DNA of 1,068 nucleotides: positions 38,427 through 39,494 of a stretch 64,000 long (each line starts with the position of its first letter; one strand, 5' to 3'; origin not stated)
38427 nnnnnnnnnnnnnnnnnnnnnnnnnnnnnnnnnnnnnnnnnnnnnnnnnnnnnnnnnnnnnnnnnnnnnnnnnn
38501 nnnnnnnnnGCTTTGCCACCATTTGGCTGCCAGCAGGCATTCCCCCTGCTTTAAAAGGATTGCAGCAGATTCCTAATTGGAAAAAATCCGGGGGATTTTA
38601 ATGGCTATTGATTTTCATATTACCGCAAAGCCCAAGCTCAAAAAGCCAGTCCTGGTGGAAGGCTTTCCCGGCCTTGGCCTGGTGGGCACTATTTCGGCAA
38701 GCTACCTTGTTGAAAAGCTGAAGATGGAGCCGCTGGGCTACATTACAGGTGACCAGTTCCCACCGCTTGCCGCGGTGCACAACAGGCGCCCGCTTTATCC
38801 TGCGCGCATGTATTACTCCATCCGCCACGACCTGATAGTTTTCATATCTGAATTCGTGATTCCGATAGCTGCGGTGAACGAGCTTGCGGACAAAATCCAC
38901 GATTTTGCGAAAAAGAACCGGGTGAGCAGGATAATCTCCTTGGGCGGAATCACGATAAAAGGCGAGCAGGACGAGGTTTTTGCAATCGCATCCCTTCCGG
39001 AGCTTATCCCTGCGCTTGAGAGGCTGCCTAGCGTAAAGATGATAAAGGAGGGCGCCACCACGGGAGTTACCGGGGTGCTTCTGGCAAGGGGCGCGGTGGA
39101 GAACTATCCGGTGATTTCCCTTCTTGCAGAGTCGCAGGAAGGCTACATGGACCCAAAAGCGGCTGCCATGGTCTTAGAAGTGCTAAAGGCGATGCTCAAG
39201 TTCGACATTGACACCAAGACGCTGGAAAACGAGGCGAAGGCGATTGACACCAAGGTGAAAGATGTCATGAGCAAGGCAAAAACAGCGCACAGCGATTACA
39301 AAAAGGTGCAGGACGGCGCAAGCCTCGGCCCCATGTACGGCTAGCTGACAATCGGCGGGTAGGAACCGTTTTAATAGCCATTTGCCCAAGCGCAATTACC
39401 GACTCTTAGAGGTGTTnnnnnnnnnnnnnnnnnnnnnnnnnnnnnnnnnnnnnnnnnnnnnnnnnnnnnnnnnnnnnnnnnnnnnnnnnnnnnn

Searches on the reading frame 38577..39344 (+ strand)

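Call 26: search_protein_families(library=pfam, proteins=[window:38577-39344:+], max_evalue=0.001)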
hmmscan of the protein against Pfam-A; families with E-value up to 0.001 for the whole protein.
window:38577-39344:+ (255 aa): 1 family
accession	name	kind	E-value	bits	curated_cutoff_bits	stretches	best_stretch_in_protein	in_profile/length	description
PF09754.15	PAC2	-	2.2e-44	152.3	25.8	1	26-230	1-214/215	PAC2 family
